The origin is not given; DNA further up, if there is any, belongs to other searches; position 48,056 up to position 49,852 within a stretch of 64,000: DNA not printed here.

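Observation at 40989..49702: Arn/Lgm-like lipid-linked aminosugar transfer module interleaved with the WbpB-D-E-I genes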

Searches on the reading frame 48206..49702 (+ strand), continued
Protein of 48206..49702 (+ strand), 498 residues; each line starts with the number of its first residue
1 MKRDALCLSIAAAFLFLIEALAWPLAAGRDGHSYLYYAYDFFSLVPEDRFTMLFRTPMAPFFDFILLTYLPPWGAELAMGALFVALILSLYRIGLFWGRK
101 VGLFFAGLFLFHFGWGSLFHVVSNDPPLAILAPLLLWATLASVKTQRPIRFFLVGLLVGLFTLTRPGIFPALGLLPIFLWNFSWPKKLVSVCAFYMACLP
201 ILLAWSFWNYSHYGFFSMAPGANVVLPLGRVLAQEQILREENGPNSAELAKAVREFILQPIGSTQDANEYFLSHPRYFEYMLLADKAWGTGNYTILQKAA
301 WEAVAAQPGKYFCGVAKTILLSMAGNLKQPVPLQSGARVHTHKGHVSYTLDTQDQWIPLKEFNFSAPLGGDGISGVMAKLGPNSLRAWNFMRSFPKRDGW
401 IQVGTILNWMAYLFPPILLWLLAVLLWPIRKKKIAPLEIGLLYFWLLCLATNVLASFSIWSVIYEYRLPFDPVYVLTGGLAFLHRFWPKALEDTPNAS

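Call 54: fold_search(model_id=the predicted structure, library=pdb)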
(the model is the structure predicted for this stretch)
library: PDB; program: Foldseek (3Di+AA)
matches with E <= 10: 565; with E <= 0.001: 3
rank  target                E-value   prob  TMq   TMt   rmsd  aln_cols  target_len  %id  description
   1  9n9j_I                5.0e-04  1.00  0.43  0.32  17.1       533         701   12  Structure of a GRP94 folding intermediate engaged with a CCDC134- and FKBP11-bound secretory translocon (released 2025-11-19)
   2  5f15                  5.7e-04  1.00  0.36  0.34  18.4       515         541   13  Crystal Structure of ArnT from Cupriavidus metallidurans bound to Undecaprenyl phosphate (released 2016-02-17)
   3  5ezm                  6.2e-04  1.00  0.33  0.31  17.6       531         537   14  Crystal Structure of ArnT from Cupriavidus metallidurans in the apo state (released 2016-02-17)
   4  8b6l_I                2.5e-03  1.00  0.44  0.33  16.1       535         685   12  Subtomogram average of the human Sec61-TRAP-OSTA-translocon (released 2022-12-07)
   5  6s7t_A                2.9e-03  1.00  0.35  0.25  20.9       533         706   12  Cryo-EM structure of human oligosaccharyltransferase complex OST-B (released 2019-12-18)
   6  7oci_F                5.0e-03  1.00  0.35  0.28  21.7       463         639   12  Cryo-EM structure of yeast Ost6p containing oligosaccharyltransferase complex (released 2022-02-16)
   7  8agc_A                7.6e-03  1.00  0.42  0.32  16.2       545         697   12  Structure of yeast oligosaccharylransferase complex with lipid-linked oligosaccharide and non-acceptor peptide bound (released 2022-12-07)
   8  8pn9_A                9.4e-03  1.00  0.33  0.26  21.3       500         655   11  Structure of human oligosaccharyltransferase OST-A complex bound to NGI-1 (released 2024-05-08)
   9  7bvf_A                1.1e-02  0.99  0.32  0.17  20.7       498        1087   11  Cryo-EM structure of Mycobacterium tuberculosis arabinosyltransferase EmbA-EmbB-AcpM2 in complex with ethambutol (released 2020-04-29)
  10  9ub7_B                1.3e-02  1.00  0.37  0.45  14.7       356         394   12  Structure of glycosylphosphatidylinositol transamidase,state 1 (released 2026-04-08)
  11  6s7o_A                1.6e-02  1.00  0.33  0.26  19.6       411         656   12  Cryo-EM structure of human oligosaccharyltransferase complex OST-A (released 2019-12-18)
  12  8agb_A                1.8e-02  1.00  0.32  0.26  18.1       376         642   14  Structure of yeast oligosaccharylransferase complex with lipid-linked oligosaccharide bound (released 2022-12-07)
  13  6ftg_5                1.9e-02  1.00  0.35  0.28  21.0       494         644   11  Subtomogram average of OST-containing ribosome-translocon complexes from canine rough microsomal membranes (released 2018-03-21)
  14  5gmy_A                1.9e-02  0.98  0.34  0.21  22.8       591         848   13  Crystal structure of the Archaeoglobus fulgidus oligosaccharyltransferase (O29867_ARCFU) tethered with an acceptor pep (released 2017-02-01)
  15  9s6u_A                2.5e-02  1.00  0.30  0.28  16.5       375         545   14  Ternary cryo-EM structure of human ALG9 with Dol25-PP-GlcNAc2Man8, Dol25-P-Man and Fab (released 2026-03-18)
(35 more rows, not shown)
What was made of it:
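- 48206..49702 (+): g9: GT-C-fold membrane glycosyltransferase, a family without its own Pfam model. The Foldseek top hits are STT3 and ArnT (call 54).
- On GT-C glycosyltransferase superfamily: Foldseek finds STT3 and ArnT at E about 5e-4 (call 54).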

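Call 81: find_encoding_contigs(protein=P0008, flank=9000, max_places=1)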
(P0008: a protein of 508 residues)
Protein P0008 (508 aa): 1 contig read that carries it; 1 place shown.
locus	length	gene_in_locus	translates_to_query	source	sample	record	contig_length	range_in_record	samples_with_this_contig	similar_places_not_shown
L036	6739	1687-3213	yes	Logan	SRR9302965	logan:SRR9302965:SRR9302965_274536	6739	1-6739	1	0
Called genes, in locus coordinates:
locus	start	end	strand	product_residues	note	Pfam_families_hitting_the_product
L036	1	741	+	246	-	?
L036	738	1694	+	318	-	PF00106:adh_short (weak), PF01073:3Beta_HSD, PF01370:Epimerase, PF02719:Polysacc_synt_2, PF04321:RmlD_sub_bind, PF07993:NAD_binding_4 (faint), PF08659:KR (weak), PF16363:GDP_Man_Dehyd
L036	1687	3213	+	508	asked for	-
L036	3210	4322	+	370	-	PF02350:Epimerase_2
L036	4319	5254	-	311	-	PF01408:GFO_IDH_MocA, PF22725:GFO_IDH_MocA_C3, PF02894:GFO_IDH_MocA_C (weak)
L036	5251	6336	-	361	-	PF00155:Aminotran_1_2, PF01041:DegT_DnrJ_EryC1, PF00266:Aminotran_5, PF01053:Cys_Met_Meta_PP, PF01212:Beta_elim_lyase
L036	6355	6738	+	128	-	?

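Call 82: find_encoding_contigs(protein=P0011, flank=9000, max_places=1)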
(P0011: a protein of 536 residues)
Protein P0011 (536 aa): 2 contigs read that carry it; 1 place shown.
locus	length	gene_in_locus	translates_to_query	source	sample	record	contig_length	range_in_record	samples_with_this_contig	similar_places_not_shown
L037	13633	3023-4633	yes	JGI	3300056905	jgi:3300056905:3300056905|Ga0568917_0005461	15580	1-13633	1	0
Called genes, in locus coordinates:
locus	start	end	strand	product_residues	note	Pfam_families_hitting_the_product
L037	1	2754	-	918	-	?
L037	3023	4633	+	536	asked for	-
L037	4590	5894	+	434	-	PF13231:PMT_2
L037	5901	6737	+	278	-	PF01061:ABC2_membrane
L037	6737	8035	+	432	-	PF00005:ABC_tran, PF13304:AAA_21 (faint), PF14524:Wzt_C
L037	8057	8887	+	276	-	-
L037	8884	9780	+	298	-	PF01973:MptE-like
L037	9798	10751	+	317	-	PF00535:Glycos_transf_2, PF10111:Glyco_tranf_2_2, PF13641:Glyco_tranf_2_3, PF13632:Glyco_trans_2_3 (weak)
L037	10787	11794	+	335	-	-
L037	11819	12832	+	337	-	PF13692:Glyco_trans_1_4, PF00534:Glycos_transf_1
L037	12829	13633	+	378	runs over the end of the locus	PF13692:Glyco_trans_1_4, PF00534:Glycos_transf_1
